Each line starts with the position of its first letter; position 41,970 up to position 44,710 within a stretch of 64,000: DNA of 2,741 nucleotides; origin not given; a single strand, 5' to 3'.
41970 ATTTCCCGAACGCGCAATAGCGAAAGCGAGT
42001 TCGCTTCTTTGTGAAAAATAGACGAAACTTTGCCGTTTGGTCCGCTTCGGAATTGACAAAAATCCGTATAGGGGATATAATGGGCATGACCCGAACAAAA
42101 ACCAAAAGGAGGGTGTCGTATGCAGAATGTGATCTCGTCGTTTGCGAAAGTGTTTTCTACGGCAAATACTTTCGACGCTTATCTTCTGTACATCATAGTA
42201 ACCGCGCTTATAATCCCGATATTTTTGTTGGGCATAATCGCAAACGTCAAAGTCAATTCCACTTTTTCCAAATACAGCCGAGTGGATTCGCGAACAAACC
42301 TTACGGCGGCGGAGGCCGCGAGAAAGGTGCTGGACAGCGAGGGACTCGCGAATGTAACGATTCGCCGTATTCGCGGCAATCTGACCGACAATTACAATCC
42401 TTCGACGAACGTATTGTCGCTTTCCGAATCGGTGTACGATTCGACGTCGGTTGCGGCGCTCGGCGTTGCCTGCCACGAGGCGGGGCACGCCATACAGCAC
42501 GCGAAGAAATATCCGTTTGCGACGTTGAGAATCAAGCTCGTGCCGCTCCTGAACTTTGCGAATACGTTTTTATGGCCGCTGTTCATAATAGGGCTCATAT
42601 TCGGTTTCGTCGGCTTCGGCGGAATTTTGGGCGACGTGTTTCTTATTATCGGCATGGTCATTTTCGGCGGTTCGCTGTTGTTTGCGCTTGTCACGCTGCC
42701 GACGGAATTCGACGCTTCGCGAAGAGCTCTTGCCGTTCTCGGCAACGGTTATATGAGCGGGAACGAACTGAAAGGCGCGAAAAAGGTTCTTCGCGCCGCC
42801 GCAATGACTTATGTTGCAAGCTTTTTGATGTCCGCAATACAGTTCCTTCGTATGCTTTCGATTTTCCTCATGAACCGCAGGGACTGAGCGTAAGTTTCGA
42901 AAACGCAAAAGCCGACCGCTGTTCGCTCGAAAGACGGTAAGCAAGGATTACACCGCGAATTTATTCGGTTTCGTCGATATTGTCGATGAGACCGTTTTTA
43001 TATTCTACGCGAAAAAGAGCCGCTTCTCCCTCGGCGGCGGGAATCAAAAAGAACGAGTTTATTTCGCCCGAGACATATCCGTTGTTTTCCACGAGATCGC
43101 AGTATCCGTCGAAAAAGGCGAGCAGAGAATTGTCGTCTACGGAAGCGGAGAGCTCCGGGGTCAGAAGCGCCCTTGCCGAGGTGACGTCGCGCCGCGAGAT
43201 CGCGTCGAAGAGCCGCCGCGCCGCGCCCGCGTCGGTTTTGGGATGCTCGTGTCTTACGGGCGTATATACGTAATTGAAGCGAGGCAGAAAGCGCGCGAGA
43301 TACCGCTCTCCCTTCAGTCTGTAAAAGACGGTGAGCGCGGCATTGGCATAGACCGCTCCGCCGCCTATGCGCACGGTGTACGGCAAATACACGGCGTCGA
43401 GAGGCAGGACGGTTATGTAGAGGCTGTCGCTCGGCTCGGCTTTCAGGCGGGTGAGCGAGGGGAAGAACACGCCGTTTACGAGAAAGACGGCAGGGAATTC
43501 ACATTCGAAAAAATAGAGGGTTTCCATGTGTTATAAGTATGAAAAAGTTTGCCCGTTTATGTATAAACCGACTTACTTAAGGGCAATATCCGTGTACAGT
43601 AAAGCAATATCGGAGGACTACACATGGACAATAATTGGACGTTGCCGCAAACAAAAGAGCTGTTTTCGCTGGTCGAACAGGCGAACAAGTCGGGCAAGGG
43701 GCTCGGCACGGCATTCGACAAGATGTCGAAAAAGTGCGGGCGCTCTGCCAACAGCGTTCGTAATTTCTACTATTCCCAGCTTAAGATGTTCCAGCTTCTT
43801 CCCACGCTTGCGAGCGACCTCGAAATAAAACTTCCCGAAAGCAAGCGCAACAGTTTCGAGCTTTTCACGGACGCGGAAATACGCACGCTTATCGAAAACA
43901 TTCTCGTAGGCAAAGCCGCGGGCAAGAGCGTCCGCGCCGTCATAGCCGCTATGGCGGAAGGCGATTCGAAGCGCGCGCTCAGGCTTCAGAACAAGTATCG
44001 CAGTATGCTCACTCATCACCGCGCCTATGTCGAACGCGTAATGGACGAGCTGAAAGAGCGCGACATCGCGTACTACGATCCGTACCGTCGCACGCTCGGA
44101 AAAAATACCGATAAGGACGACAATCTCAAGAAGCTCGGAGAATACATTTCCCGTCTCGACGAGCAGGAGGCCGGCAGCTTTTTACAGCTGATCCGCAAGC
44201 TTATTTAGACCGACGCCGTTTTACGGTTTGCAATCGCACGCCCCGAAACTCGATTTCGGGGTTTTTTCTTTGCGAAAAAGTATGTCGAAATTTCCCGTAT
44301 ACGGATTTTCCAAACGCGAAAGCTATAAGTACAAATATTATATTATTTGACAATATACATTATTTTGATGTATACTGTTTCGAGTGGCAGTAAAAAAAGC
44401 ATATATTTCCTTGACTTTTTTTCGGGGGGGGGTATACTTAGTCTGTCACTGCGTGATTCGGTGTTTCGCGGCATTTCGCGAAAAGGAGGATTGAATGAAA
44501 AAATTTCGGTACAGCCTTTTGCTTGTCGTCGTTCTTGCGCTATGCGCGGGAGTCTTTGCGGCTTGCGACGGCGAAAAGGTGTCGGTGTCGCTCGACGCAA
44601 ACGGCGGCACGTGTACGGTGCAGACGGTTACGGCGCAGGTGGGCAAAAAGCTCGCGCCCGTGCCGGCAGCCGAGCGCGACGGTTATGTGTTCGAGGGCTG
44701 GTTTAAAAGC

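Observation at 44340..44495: G9 homopolymer inside the spacer of a near-consensus promoter upstream of a surface-lipoprotein / dual MacB-ABC operon: candidate phase-variation switch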

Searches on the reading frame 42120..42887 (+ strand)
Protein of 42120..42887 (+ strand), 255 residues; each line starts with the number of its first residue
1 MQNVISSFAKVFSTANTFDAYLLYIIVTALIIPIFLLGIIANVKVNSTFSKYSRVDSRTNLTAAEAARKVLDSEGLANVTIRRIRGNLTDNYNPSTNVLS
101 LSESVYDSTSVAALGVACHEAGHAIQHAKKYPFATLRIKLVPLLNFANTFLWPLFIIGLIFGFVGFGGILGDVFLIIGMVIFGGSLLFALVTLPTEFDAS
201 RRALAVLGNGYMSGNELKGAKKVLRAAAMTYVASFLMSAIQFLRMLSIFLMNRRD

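Call 6: search_protein_families(library=pfam, proteins=[window:42120-42887:+])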
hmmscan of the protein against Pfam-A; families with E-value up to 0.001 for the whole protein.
window:42120-42887:+ (255 aa): 1 family
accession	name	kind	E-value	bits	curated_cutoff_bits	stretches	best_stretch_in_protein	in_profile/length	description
PF04298.18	Zn_peptidase_2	-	5.4e-82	275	27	1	29-249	3-217/218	Putative neutral zinc metallopeptidase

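Call 7: search_protein_families(library=ncbifam, proteins=[window:42120-42887:+])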
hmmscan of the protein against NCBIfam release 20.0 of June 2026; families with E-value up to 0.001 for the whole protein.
window:42120-42887:+ (255 aa): 0 families

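Call 39: find_encoding_contigs(protein=window:42120-42887:+, flank=3500, max_places=10)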
Protein window:42120-42887:+ (255 aa): 23 contigs read that carry it; 5 places shown.
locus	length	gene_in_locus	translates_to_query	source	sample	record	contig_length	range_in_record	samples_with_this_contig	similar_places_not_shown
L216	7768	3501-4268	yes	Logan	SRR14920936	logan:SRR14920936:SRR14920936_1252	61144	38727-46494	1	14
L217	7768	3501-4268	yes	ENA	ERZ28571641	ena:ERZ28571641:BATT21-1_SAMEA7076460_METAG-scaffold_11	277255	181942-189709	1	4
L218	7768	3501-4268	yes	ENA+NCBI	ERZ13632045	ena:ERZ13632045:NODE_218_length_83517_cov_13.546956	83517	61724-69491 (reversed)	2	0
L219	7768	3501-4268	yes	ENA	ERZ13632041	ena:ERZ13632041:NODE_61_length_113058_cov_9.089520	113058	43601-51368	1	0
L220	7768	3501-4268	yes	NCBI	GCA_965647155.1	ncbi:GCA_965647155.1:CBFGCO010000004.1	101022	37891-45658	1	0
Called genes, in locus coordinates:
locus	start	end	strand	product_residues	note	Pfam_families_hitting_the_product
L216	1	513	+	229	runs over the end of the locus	PF00687:Ribosomal_L1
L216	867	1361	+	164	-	PF00466:Ribosomal_L10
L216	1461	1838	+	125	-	PF16320:Ribosomal_L12_N, PF00542:Ribosomal_L12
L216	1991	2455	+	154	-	PF00583:Acetyltransf_1, PF13673:Acetyltransf_10, PF13508:Acetyltransf_7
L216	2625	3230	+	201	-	PF07081:DUF1349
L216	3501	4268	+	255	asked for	PF04298:Zn_peptidase_2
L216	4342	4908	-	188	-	-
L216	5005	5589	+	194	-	-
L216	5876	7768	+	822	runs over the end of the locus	PF09479:Flg_new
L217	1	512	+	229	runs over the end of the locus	PF00687:Ribosomal_L1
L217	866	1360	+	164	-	PF00466:Ribosomal_L10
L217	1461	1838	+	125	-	PF16320:Ribosomal_L12_N, PF00542:Ribosomal_L12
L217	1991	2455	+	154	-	PF00583:Acetyltransf_1, PF13673:Acetyltransf_10, PF13508:Acetyltransf_7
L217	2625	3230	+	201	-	PF07081:DUF1349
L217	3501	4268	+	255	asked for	PF04298:Zn_peptidase_2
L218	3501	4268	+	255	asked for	PF04298:Zn_peptidase_2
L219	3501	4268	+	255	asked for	PF04298:Zn_peptidase_2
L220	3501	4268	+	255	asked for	PF04298:Zn_peptidase_2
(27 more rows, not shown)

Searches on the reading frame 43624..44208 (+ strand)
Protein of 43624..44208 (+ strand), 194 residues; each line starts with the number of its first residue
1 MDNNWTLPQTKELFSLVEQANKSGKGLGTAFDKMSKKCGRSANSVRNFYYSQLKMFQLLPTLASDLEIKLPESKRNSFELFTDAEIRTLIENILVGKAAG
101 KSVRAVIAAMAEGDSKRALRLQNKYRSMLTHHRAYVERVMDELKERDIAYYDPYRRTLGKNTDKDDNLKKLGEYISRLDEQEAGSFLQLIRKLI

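Call 6: search_protein_families(library=pfam, proteins=[window:43624-44208:+])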
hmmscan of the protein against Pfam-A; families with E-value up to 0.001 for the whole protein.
window:43624-44208:+ (194 aa): 0 families

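Call 7: search_protein_families(library=ncbifam, proteins=[window:43624-44208:+])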
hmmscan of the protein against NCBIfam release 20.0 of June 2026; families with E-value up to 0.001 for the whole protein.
window:43624-44208:+ (194 aa): 0 families

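Call 9: find_encoding_contigs(protein=window:43624-44208:+, flank=3000, max_places=10)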
Protein window:43624-44208:+ (194 aa): 22 contigs read that carry it; 7 places shown.
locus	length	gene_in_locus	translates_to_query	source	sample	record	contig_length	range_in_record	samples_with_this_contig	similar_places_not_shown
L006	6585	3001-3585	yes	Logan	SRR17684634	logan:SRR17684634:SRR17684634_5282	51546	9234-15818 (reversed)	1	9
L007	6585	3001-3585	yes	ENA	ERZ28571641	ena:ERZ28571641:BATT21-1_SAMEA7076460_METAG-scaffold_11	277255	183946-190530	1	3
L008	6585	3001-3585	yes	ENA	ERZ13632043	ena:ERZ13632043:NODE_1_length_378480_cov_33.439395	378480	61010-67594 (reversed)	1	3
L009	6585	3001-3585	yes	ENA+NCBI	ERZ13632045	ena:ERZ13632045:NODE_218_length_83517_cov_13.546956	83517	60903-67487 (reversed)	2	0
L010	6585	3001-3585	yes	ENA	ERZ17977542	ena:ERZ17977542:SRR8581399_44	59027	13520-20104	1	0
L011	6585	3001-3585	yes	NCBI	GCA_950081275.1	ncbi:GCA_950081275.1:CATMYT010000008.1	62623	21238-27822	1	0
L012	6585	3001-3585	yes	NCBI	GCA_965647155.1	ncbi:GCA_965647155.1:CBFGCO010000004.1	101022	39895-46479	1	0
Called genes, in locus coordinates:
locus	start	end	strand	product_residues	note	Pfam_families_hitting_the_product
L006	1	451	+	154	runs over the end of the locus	PF00583:Acetyltransf_1, PF13673:Acetyltransf_10, PF13508:Acetyltransf_7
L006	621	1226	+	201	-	PF07081:DUF1349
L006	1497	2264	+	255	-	PF04298:Zn_peptidase_2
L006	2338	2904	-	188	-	-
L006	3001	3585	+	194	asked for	-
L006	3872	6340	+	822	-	PF09479:Flg_new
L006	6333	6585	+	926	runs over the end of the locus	PF00005:ABC_tran, PF02463:SMC_N, PF02687:FtsX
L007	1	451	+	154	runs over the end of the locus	PF00583:Acetyltransf_1, PF13673:Acetyltransf_10, PF13508:Acetyltransf_7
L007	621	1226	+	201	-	PF07081:DUF1349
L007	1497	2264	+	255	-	PF04298:Zn_peptidase_2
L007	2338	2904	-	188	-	-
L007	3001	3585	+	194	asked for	-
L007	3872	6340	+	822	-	PF09479:Flg_new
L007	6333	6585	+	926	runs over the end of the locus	PF00005:ABC_tran, PF02463:SMC_N, PF02687:FtsX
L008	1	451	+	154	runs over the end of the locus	PF00583:Acetyltransf_1, PF13673:Acetyltransf_10, PF13508:Acetyltransf_7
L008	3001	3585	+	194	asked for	-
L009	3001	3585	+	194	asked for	-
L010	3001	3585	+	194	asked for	-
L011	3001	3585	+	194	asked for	-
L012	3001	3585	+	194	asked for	-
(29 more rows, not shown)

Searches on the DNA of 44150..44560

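Call 52: search_rna_families(source=window, start=44150, end=44560, threshold=evalue, max_evalue=1)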
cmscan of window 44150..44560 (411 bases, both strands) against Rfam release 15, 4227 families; matches with E-value up to 1: 1.
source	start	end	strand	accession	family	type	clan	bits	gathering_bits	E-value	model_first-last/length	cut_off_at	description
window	44213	44269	+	RF02837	anti-hemB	Gene; sRNA;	-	17.7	49.5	0.094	1-81/81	no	Burkholderia RNA 7 (anti-hemB)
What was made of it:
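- No Rfam family matches (call 52).
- Tried and rejected: Rfam search of the intergenic region gave only a sub-threshold chance hit on the upstream terminator (call 52).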
